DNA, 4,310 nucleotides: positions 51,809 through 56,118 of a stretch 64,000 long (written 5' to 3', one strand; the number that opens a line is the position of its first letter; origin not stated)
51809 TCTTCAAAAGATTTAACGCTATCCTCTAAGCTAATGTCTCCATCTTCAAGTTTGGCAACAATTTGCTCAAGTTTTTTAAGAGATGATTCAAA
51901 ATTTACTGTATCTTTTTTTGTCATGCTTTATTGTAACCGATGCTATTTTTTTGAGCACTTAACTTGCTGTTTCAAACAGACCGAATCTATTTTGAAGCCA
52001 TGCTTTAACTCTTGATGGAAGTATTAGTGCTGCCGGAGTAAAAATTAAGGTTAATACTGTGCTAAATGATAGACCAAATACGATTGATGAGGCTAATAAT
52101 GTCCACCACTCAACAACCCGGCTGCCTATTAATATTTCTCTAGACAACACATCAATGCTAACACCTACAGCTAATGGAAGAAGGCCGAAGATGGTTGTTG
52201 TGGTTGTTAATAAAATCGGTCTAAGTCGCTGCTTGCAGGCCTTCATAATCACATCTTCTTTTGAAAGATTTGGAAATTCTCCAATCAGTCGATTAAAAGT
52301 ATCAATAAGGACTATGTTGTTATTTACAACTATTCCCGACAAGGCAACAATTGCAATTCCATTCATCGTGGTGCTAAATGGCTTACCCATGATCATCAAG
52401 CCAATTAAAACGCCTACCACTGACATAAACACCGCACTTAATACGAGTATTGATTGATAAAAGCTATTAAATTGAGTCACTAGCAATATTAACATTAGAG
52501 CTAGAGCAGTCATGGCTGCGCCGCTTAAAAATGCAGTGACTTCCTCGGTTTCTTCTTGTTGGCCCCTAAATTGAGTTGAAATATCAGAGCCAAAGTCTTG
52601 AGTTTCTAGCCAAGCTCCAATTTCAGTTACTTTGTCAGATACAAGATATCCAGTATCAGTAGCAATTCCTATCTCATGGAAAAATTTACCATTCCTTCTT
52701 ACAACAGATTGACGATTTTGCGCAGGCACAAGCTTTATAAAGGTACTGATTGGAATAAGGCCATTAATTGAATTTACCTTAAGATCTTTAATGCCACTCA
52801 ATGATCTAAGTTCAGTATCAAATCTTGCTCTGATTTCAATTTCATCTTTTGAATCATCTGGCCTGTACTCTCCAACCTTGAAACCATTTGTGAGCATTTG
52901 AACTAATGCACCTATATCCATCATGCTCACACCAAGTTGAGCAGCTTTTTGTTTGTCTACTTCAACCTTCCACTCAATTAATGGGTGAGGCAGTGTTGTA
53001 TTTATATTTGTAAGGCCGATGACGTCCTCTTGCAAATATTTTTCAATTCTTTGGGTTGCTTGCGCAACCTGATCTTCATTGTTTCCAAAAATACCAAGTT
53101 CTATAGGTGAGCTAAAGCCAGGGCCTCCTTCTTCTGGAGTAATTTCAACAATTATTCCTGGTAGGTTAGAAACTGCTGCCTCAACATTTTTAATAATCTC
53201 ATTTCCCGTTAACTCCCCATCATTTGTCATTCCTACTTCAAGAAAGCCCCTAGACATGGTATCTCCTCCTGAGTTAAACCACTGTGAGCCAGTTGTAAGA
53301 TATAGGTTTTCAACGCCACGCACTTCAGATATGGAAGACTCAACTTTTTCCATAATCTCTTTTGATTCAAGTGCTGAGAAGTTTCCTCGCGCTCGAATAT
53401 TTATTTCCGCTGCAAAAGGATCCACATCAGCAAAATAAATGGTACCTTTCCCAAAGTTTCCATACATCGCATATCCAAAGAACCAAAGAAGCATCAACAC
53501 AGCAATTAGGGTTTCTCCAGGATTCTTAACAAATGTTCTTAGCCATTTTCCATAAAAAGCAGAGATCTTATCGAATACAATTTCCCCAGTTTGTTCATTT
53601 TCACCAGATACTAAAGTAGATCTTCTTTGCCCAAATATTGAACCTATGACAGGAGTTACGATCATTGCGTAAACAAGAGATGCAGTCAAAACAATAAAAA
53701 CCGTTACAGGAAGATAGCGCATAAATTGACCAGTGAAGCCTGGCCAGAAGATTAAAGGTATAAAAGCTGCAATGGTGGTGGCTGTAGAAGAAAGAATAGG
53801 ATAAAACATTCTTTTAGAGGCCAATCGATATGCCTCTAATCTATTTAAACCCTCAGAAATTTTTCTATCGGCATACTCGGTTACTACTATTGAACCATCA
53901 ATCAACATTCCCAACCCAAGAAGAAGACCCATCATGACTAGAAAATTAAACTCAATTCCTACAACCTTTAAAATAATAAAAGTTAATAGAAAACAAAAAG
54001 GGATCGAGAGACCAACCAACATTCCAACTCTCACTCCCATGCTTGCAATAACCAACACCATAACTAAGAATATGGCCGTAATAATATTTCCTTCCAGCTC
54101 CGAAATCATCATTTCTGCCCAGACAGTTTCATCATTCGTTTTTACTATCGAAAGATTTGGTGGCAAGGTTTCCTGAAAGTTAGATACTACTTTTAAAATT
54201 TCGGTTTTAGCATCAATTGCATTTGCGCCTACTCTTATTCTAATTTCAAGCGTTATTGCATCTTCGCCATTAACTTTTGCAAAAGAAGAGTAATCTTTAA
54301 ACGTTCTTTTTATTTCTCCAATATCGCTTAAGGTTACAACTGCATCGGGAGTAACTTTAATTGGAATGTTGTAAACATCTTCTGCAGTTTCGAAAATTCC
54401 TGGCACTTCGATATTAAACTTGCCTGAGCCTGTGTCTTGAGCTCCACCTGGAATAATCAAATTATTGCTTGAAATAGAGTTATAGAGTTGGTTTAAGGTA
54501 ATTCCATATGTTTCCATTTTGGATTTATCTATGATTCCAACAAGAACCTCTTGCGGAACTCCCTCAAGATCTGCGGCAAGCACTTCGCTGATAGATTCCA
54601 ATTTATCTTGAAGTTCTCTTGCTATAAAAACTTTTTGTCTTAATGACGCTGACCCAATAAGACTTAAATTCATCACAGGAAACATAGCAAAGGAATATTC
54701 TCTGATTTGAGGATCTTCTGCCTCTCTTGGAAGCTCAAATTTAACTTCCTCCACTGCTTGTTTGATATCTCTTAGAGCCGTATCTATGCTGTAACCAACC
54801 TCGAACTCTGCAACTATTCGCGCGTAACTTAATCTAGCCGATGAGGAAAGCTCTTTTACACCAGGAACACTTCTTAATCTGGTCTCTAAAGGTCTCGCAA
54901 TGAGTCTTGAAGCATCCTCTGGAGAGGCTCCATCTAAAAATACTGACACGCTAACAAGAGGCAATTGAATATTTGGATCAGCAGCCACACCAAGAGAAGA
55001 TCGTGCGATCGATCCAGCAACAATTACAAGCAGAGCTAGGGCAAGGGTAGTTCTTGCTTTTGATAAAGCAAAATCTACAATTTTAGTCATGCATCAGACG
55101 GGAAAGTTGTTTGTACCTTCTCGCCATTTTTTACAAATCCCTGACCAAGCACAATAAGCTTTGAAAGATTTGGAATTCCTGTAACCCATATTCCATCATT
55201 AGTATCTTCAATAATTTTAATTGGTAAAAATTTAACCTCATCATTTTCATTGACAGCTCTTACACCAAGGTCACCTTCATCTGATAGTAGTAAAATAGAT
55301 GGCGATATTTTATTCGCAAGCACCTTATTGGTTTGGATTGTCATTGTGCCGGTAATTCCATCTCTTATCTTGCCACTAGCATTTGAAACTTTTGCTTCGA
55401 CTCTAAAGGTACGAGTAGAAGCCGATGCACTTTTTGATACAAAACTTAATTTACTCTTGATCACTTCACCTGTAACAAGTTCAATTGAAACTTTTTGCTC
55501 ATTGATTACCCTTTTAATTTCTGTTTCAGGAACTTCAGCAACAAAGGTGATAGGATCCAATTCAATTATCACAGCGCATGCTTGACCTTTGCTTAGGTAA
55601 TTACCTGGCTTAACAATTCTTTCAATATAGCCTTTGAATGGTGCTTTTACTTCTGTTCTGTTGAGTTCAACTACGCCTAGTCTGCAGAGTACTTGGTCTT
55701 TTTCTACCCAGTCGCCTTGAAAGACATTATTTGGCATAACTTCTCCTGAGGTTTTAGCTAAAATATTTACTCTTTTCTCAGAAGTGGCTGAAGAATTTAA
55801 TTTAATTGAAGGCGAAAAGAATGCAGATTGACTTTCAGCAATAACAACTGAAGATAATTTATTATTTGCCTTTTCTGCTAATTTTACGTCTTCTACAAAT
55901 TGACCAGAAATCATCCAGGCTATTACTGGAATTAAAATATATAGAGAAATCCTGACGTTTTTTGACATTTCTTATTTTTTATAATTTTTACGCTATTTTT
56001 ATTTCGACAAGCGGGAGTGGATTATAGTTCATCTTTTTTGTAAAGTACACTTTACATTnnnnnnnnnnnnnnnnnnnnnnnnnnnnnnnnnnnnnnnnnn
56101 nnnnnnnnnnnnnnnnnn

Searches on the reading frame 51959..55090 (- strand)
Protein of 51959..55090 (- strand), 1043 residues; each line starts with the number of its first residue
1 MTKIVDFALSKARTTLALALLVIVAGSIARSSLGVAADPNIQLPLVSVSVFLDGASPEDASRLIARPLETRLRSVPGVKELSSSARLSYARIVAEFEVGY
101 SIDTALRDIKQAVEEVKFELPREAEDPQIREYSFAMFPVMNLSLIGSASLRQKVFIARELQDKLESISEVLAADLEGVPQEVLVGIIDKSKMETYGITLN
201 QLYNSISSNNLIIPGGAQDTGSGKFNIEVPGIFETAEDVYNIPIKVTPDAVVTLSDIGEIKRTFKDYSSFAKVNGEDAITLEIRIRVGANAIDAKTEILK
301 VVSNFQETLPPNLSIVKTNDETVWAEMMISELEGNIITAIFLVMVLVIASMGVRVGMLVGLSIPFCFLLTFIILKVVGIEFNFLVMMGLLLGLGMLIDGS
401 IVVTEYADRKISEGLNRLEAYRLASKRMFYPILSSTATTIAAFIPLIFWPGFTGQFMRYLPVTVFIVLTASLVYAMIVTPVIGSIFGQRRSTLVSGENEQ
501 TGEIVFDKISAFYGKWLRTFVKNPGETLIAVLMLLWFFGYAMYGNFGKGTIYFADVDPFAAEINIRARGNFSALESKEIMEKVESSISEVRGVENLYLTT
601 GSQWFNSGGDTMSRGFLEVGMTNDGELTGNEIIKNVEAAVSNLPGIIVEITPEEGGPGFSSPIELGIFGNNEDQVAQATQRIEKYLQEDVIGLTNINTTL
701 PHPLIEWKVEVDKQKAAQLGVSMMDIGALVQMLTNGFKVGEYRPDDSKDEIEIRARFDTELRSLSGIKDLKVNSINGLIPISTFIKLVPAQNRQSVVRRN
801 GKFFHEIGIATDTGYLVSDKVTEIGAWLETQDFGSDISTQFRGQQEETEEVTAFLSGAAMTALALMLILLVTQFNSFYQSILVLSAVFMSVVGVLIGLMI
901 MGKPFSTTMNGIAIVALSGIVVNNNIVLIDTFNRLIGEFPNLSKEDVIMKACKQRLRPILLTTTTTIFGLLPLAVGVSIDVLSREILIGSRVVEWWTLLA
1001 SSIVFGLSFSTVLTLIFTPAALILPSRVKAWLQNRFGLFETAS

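Call 53: search_protein_families(library=pfam, proteins=[window:51959-55090:-], max_evalue=0.000001)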
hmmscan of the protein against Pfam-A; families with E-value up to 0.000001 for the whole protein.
window:51959-55090:- (1043 aa): 1 family
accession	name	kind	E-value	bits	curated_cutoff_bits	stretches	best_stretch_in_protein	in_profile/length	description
PF00873.25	ACR_tran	-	4.1e-155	518.5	28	1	4-1020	1-1015/1021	AcrB/AcrD/AcrF family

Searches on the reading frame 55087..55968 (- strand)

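Call 53: search_protein_families(library=pfam, proteins=[window:55087-55968:-], max_evalue=0.000001)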
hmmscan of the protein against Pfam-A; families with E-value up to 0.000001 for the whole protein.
window:55087-55968:- (293 aa): 2 families
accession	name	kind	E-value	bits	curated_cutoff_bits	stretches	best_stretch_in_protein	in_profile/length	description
PF16576.10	HlyD_D23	-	4.3e-19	69.1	30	1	104-204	108-211/214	Barrel-sandwich domain of CusB or HlyD membrane-fusion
PF13437.12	HlyD_3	-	2.3e-13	51.2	22.2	1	107-197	2-96/106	HlyD family secretion protein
